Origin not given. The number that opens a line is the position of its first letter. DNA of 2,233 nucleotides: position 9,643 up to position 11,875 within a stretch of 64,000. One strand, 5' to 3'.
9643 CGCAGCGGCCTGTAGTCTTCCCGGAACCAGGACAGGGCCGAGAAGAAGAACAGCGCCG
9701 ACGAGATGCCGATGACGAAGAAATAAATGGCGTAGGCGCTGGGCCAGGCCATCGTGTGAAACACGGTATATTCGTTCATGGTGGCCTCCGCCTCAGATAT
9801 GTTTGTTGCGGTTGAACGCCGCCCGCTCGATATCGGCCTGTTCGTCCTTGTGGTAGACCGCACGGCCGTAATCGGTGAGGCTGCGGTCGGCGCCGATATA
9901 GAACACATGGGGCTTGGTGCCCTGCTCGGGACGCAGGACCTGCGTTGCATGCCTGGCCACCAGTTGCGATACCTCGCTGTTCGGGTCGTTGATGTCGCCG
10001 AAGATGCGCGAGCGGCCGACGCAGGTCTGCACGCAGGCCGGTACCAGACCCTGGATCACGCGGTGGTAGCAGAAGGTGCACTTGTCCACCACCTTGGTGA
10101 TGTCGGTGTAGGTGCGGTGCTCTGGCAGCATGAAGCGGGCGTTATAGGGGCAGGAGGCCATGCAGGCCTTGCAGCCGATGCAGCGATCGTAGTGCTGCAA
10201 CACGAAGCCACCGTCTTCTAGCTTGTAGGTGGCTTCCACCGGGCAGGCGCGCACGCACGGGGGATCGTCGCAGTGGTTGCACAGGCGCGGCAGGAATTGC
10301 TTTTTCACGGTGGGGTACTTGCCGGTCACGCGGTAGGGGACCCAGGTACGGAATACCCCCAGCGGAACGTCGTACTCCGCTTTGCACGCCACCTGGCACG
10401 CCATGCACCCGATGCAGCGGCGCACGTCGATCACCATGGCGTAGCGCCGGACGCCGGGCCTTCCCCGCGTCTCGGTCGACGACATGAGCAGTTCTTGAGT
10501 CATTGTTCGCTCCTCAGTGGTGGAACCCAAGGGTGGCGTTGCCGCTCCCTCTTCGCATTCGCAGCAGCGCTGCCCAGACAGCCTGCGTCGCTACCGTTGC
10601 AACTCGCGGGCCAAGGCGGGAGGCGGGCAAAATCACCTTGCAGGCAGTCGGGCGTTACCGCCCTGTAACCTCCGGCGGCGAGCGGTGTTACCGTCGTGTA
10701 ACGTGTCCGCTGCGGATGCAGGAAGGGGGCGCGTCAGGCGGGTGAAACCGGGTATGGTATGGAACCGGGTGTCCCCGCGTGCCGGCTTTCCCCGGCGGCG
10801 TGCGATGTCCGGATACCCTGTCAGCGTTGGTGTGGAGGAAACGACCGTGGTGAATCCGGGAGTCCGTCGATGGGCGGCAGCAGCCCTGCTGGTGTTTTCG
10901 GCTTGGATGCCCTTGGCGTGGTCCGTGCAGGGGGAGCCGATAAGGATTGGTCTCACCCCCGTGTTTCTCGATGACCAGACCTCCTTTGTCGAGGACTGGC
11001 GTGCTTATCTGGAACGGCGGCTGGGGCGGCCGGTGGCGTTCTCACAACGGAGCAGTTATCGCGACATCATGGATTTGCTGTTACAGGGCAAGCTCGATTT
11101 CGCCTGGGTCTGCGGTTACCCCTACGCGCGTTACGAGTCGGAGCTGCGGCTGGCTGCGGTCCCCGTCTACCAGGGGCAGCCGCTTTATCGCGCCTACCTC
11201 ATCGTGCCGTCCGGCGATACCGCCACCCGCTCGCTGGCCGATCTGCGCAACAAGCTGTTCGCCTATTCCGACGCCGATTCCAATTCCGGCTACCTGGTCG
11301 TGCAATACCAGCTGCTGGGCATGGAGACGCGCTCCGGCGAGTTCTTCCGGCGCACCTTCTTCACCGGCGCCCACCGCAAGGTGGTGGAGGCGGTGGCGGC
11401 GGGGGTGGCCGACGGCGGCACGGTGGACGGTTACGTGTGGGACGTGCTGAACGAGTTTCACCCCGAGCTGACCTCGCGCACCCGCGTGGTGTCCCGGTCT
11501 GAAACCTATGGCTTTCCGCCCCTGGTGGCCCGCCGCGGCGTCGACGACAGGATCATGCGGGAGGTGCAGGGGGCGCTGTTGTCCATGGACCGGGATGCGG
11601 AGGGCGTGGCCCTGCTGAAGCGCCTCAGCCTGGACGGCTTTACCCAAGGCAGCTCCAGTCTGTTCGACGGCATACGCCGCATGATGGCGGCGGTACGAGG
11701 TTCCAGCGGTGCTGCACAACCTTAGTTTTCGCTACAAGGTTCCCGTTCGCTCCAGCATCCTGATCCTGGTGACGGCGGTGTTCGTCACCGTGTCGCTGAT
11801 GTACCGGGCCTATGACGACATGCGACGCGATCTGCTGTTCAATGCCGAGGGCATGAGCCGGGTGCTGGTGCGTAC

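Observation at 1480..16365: Uncharacterised Mo-bisPGD enzyme locus: ttr/srd-like B-C-A gene order, aio/arx-like binding-protein + kinase + sigma54 control, inside an arsenic island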

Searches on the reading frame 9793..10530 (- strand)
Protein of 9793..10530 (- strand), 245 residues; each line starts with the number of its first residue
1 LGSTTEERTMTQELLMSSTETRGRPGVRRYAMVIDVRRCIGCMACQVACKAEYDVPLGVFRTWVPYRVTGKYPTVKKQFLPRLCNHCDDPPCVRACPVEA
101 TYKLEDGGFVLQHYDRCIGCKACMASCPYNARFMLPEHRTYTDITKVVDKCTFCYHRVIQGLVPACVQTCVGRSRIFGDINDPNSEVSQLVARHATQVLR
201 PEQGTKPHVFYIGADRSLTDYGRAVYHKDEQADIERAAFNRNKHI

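Call 3: search_protein_families(library=pfam, proteins=[window:9793-10530:-])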
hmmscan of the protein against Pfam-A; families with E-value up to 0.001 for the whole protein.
window:9793-10530:- (245 aa): 12 families
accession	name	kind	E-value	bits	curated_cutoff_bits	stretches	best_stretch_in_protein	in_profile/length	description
PF13247.11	Fer4_11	-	2.1e-24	86.1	26.2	1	76-179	2-99/100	4Fe-4S dicluster domain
PF12838.12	Fer4_7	-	1.7e-12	48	27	2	116-170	1-48/52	4Fe-4S dicluster domain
PF13237.11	Fer4_10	-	6.7e-12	45.6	25.5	2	80-128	5-53/53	4Fe-4S dicluster domain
PF13187.11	Fer4_9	-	1.3e-10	41.6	27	2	38-99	1-50/52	4Fe-4S dicluster domain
PF12797.12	Fer4_2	-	1.8e-09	37.3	24.5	2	111-129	4-22/22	4Fe-4S binding domain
PF00037.32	Fer4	-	1e-08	35.1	21.1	1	113-131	4-22/24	4Fe-4S binding domain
PF12837.12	Fer4_6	-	2e-07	31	25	1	115-131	7-23/24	4Fe-4S binding domain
PF12800.12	Fer4_4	-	5e-05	23.7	24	1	115-130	2-17/17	4Fe-4S binding domain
PF12798.12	Fer4_3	-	0.00011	23.2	27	0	117-131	1-15/15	4Fe-4S binding domain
PF13534.11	Fer4_17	-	0.00011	23.1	22.2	0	116-143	1-28/61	4Fe-4S dicluster domain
PF13183.11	Fer4_8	-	0.00017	22.5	27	0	36-99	2-67/68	4Fe-4S dicluster domain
PF25160.1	LdpA_Fe-S-bd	-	0.00064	19.9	27.6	1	90-130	7-41/49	LdpA Fe-S cluster-binding domain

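Call 5: search_protein_families(library=ncbifam, proteins=[window:9793-10530:-], max_evalue=0.00001)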
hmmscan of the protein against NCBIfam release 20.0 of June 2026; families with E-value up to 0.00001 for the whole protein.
window:9793-10530:- (245 aa): 27 families (the best 25 are shown)
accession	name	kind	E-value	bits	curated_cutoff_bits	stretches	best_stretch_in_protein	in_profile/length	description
NF011569.0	PRK14993.1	equivalog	3.1e-68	229.8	416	1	26-219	40-229/244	tetrathionate reductase subunit TtrB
NF045797.1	DsrO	equivalog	9.7e-59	198.6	200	1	17-212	31-234/235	sulfate reduction electron transfer complex DsrMKJOP subunit DsrO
NF041715.1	arsenate_red_ArrB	equivalog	1.6e-56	191.5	450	2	29-144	2-118/233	arsenate respiratory reductase iron-sulfur subunit ArrB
TIGR03149.1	cyt_nit_nrfC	equivalog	1.1e-49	168.8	377.6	1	25-215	34-219/225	cytochrome c nitrite reductase Fe-S protein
TIGR03478.1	DMSO_red_II_bet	subfamily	6e-42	143.7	480.7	1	66-213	113-254/321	DMSO reductase family type II enzyme, iron-sulfur subunit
NF041782.1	mnquin_red_QrcC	equivalog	1.4e-35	123.1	400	1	30-215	1-228/239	menaquinone reductase iron-sulfur cluster-binding subunit QrcC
TIGR02951.1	DMSO_dmsB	equivalog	1.2e-34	119.7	214.1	1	30-182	2-155/161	DMSO/selenate family reductase complex B subunit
NF042979.1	EthbenzDh_ebdB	equivalog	1.6e-33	116.1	740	1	64-213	133-276/354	ethylbenzene dehydrogenase subunit beta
NF038355.1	FDH3_beta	equivalog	1.5e-25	90.3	240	1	31-154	4-121/180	formate dehydrogenase FDH3 subunit beta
NF008134.0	PRK10882.1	equivalog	1.6e-25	89.8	263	1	78-230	107-256/329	hydrogenase 2 operon protein HybA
TIGR01660.1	narH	equivalog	2.8e-25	88.7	524.05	1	68-187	167-279/492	nitrate reductase subunit beta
TIGR01582.1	FDH-beta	equivalog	7.4e-24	84.3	334.7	1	29-193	21-195/283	formate dehydrogenase subunit beta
NF045715.1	sulf_resp_HmcB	equivalog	1.2e-22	80.4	420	1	21-182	30-200/307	sulfate respiration complex iron-sulfur protein HmcB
NF009408.0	PRK12769.1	equivalog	1.6e-19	69.5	1003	1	32-172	5-139/659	formate-dependent uric acid utilization protein AegA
NF007658.0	PRK10330.1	equivalog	3e-14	52.9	260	1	32-180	5-157/181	electron transport protein HydN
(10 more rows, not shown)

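Call 75: search_dna_similar(query=window:9793-10503:-, collection=plasmids, mode=protein, max_rows=45, max_evalue=1e-25)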
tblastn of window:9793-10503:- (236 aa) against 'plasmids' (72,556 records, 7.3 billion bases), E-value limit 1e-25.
Records with a match: 153; places in all: 156; records where one place covers at least 80% of the query: 87.
Best place of each record, by identity: 60-80% 1; <60% 152.
By first word of the organism name: Escherichia 71; Azospirillum 13; Citrobacter 9; Salmonella 7; Halomicrobium 5; Klebsiella 4; Shigella 3; Natrinema 3; Haloferax 3; Enterobacter 2; and 27 more.
By predicted mobility (MOB-suite, as given by PLSDB): non-mobilizable 79; mobilizable 44; conjugative 30.
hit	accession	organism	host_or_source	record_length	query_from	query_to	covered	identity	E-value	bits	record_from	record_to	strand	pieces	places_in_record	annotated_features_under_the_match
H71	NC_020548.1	Azoarcus sp. KH32C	-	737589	1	236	100%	75.4%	7e-121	385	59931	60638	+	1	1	4Fe-4S dicluster domain-containing protein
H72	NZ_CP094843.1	Enterobacter ludwigii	cell culture,tailing mud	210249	19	210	81%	55.2%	5e-65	224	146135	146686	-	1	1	dsrO: sulfate reduction electron transfer complex DsrMKJOP subunit DsrO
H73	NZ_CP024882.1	Citrobacter freundii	-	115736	19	210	81%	55.2%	2e-64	223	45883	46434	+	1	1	sulfate reduction electron transfer complex DsrMKJOP subunit DsrO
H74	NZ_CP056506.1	Citrobacter freundii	culture,Wastewater influent sample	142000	19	210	81%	55.2%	2e-64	223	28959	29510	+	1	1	dsrO: sulfate reduction electron transfer complex DsrMKJOP subunit DsrO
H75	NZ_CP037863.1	Citrobacter arsenatis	cell culture,sediment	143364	19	210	81%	55.2%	2e-64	223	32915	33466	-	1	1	dsrO: sulfate reduction electron transfer complex DsrMKJOP subunit DsrO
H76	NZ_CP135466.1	Citrobacter freundii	Homo sapiens,bacterial culture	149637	19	210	81%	55.2%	2e-64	223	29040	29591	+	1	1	sulfate reduction electron transfer complex DsrMKJOP subunit DsrO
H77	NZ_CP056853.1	Citrobacter freundii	culture,Freshwater sample from ...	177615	19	210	81%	55.2%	2e-64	223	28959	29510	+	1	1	dsrO: sulfate reduction electron transfer complex DsrMKJOP subunit DsrO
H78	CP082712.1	Salmonella enterica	ground turkey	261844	19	210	81%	55.2%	2e-64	223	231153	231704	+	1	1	4Fe-4S dicluster domain-containing protein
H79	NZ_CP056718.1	Citrobacter sp. RHBSTW-00599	culture,Freshwater sample from upstream ...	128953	19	210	81%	55.2%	8e-64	221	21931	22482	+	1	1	dsrO: sulfate reduction electron transfer complex DsrMKJOP subunit DsrO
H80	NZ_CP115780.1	Paracoccus aerodenitrificans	cell culture,sediment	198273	13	215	86%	50.7%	5e-59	207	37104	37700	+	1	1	sulfate reduction electron transfer complex DsrMKJOP subunit DsrO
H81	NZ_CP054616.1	Azospirillum oryzae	cell culture,soil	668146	20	228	89%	49.1%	2e-56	199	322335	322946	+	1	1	dsrO: sulfate reduction electron transfer complex DsrMKJOP subunit DsrO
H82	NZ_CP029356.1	Azospirillum thermophilum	cell culture,hot spring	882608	20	206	79%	54.7%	8e-55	195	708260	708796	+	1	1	dsrO: sulfate reduction electron transfer complex DsrMKJOP subunit DsrO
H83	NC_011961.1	Thermomicrobium roseum DSM 5159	-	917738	13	208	83%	52.0%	3e-58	205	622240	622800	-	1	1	4Fe-4S dicluster domain-containing protein | metal-sensitive transcriptional regulator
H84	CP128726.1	Klebsiella pneumoniae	Homo sapiens,bile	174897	20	215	83%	51.2%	2e-58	205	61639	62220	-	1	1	ttrB: tetrathionate reductase subunit TtrB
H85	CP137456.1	Klebsiella pneumoniae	Homo sapiens,whole organism,urine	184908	20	215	83%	51.2%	2e-58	205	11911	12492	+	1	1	ttrB: tetrathionate reductase subunit TtrB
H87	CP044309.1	Escherichia coli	Chicken meat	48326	20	215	83%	51.2%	6e-58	204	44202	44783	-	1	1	ttrB: tetrathionate reductase subunit TtrB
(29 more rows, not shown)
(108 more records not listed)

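Call 76: get_annotated_region(hit=H75, flank=10000)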
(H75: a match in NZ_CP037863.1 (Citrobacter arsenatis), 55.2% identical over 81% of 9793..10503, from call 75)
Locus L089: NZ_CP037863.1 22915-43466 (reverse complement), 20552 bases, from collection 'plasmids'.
description: Citrobacter arsenatis strain LY-1 plasmid unnamed2, complete sequence
organism: Citrobacter arsenatis (NCBI taxid 2546350)
taxonomy: Bacteria; Pseudomonadota; Gammaproteobacteria; Enterobacterales; Enterobacteriaceae; Citrobacter; Citrobacter arsenatis
host: -; source: cell culture,sediment; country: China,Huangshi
typing (MOB-suite, as given by PLSDB): conjugative; replicon IncFII; relaxase MOBF; mating-pair formation MPF_F
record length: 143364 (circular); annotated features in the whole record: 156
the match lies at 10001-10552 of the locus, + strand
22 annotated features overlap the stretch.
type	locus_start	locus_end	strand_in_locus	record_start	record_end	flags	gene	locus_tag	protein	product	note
CDS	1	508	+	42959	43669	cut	arsH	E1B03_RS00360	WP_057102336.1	arsenical resistance protein ArsH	GO:0046685 - response to arsenic-containing substance [Evidence IEA]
CDS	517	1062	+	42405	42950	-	-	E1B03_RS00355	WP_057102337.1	sigma-70 family RNA polymerase sigma factor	GO:0006352 - DNA-templated transcription initiation [Evidence IEA]; GO:0006355 - regulation of DNA-templated ...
CDS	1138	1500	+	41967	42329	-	-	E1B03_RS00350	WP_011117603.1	arsenic metallochaperone ArsD family protein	GO:0045892 - negative regulation of DNA-templated transcription [Evidence IEA]; GO:0046685 - response to ...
CDS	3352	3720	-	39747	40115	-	-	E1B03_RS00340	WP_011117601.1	winged helix-turn-helix domain-containing protein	-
CDS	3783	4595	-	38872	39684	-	-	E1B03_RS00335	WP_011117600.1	sulfite exporter TauE/SafE family protein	GO:0006810 - transport [Evidence IEA]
CDS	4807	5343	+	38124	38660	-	-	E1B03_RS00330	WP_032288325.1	GNAT family N-acetyltransferase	-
predicted_resistance_gene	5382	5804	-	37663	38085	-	arsC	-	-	glutaredoxin-dependent arsenate reductase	predicted by amrfinderplus; class ARSENIC; identity 99.29%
predicted_resistance_gene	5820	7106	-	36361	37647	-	arsB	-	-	arsenite efflux transporter membrane subunit ArsB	predicted by amrfinderplus; class ARSENIC; identity 98.83%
CDS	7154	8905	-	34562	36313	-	arsA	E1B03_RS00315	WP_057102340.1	arsenite efflux transporter ATPase subunit ArsA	-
predicted_resistance_gene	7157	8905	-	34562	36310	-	arsA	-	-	arsenite efflux transporter ATPase subunit ArsA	predicted by amrfinderplus; class ARSENIC; identity 95.03%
predicted_resistance_gene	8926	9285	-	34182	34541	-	arsD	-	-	arsenite efflux transporter metallochaperone ArsD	predicted by amrfinderplus; class ARSENIC; identity 95.0%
CDS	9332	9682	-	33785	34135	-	-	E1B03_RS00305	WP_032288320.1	transcriptional regulator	-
CDS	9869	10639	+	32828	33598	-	dsrO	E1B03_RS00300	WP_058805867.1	sulfate reduction electron transfer complex DsrMKJOP subunit DsrO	GO:0019420 - dissimilatory sulfate reduction [Evidence IEA]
CDS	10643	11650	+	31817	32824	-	-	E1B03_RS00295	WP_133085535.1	hypothetical protein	-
CDS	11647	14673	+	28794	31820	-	-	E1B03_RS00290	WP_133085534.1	molybdopterin-dependent oxidoreductase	-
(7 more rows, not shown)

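Call 77: get_annotated_region(hit=H87, flank=7000)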
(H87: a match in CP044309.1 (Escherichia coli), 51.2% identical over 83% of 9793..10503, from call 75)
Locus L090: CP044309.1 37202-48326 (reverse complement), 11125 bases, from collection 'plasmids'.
description: Escherichia coli strain C27A plasmid pC27A-4, complete sequence
organism: Escherichia coli (NCBI taxid 562)
taxonomy: Bacteria; Pseudomonadota; Gammaproteobacteria; Enterobacterales; Enterobacteriaceae; Escherichia; Escherichia coli
host: -; source: Chicken meat; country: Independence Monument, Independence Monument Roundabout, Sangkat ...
typing (MOB-suite, as given by PLSDB): mobilizable; replicon IncFIA,IncX1
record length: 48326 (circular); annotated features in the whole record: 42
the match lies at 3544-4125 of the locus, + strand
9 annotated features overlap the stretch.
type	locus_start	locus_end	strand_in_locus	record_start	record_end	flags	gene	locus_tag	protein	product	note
CDS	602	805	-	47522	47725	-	fumD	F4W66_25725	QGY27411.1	fumarate hydratase FumD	-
CDS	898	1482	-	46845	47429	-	ttrR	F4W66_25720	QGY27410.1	two-component system response regulator TtrR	-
CDS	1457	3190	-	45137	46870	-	-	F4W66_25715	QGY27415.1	sensor histidine kinase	-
CDS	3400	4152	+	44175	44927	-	ttrB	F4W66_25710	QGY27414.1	tetrathionate reductase subunit TtrB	-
CDS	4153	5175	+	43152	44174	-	ttrC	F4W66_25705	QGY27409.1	tetrathionate reductase subunit TtrC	-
CDS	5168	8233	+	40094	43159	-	ttrA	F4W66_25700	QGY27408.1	tetrathionate reductase subunit TtrA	-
CDS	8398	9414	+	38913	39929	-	-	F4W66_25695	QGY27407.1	IS5-like element IS5 family transposase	-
CDS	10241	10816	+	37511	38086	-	-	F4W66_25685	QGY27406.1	recombinase family protein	-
CDS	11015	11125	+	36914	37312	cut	-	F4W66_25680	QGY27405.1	ester cyclase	-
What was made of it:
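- Closest known: Tetrathionate reductase TtrBCA/TtrRS and the Ttr-like arsenate reductases. Same: The gene order is B-C-A, and B is 51% identical to TtrB (calls 75, 77).
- Closest known: Tetrathionate reductase TtrBCA/TtrRS and the Ttr-like arsenate reductases. Different: The regulators are free X plus a sigma54 R, not TtrS plus a NarL-type TtrR (call 77).
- The gene order is that of ttrBCA (call 77).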

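Call 109: search_protein_families(library=ncbifam, proteins=[L089:11647-14673:+], max_evalue=1e-40)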
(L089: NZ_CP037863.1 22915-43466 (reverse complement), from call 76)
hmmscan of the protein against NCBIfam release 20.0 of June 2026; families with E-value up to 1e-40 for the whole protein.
L089:11647-14673:+ (1008 aa): 2 families
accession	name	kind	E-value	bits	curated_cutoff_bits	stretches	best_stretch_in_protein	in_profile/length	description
NF011567.1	PRK14991.1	equivalog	6.3e-199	663.1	1750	1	3-982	6-995/1022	tetrathionate reductase subunit TtrA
NF012032.0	PRK15488.1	equivalog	3.1e-47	161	694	0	61-172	35-127/759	thiosulfate reductase PhsA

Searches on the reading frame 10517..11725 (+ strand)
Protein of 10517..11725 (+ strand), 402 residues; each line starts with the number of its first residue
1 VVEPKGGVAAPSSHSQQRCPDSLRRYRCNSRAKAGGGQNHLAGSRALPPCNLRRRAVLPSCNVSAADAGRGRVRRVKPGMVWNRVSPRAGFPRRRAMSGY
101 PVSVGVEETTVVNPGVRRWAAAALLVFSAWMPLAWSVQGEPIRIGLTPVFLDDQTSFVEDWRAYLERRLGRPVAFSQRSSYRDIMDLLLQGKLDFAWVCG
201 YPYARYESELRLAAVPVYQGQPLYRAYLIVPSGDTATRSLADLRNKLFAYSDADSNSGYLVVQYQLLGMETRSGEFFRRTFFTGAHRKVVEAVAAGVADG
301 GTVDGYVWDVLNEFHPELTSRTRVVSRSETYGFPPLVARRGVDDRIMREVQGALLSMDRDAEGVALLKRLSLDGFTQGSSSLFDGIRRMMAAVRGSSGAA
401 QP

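Call 4: search_protein_families(library=pfam, proteins=[window:10517-11725:+])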
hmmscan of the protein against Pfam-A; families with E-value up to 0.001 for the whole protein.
window:10517-11725:+ (402 aa): 1 family
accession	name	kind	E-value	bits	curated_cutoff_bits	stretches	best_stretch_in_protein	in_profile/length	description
PF12974.12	Phosphonate-bd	-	2.6e-53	181.3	27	1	144-380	1-239/242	ABC transporter, phosphonate, periplasmic substrate-binding protein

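Call 5: search_protein_families(library=ncbifam, proteins=[window:10517-11725:+], max_evalue=0.00001)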
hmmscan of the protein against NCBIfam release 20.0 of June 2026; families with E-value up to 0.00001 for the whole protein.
window:10517-11725:+ (402 aa): 4 families
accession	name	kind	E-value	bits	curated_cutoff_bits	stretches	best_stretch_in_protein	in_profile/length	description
TIGR01098.1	3A0109s03R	subfamily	3.6e-27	95.5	112.05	1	122-355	10-251/253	phosphate/phosphite/phosphonate ABC transporter substrate-binding protein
TIGR03431.1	PhnD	equivalog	1.1e-23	84.1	261.1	1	123-393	13-286/288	phosphonate ABC transporter substrate-binding protein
TIGR04553.1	ABC_peri_selen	hypoth_equivalog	2.1e-21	76.5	250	1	162-389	23-258/266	putative selenate ABC transporter substrate-binding protein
NF049985.1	SBP_like_Rv1680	exception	2.4e-07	30.7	400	1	160-394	20-260/268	Rv1680 family SBP-like protein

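Call 10: search_solved_structures(query=window:10517-11725:+, max_evalue=0.001)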
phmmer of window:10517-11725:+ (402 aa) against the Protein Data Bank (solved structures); distinct sequences matched with E-value up to 0.001: 13.
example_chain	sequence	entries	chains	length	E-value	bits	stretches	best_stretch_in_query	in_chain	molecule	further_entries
6esv_A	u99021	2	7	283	2.3e-63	218.1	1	140-394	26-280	Putative periplasmic phosphite-binding-like protein (Pbl) PtxB-like protein designated Aio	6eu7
6esk_A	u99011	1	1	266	2.8e-63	217.9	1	141-394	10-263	Putative periplasmic phosphite-binding-like protein (Pbl) PtxB-like protein designated Aio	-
8ed5_A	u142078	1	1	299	1.2e-59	205.9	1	140-394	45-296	Putative periplasmic phosphite-binding-like protein (Pbl) PtxB-like protein designated Aio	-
6x6b_A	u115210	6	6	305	1.2e-36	130.2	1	163-391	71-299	ArrX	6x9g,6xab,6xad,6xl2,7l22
6x8w_A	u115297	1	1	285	1.2e-35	126.8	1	163-391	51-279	ArrX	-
5jvb_A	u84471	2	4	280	8.6e-17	64.8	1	162-389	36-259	Phosphonate ABC transporter, periplasmic phosphonate-binding protein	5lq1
5o2j_A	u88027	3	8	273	2.4e-14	56.7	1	161-390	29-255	Probable phosphite transport system-binding protein PtxB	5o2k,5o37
3s4u_A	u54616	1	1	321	4.6e-09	39.3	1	153-387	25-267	PhnD, subunit of alkylphosphonate ABC transporter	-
3p7i_A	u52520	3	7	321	1e-08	38.2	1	153-387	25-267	PhnD, subunit of alkylphosphonate ABC transporter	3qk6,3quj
5lv1_A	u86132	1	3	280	2.6e-07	33.6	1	162-389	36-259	PtxB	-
7s6g_A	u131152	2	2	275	2.6e-05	27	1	166-348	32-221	Phosphonate ABC type transporter/ substrate binding component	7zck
3n5l_A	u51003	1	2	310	6.3e-05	25.7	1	168-376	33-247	Binding protein component of ABC phosphonate transporter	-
5lq5_A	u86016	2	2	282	0.00059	22.5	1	238-358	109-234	Putative phosphonate binding protein for ABC transporter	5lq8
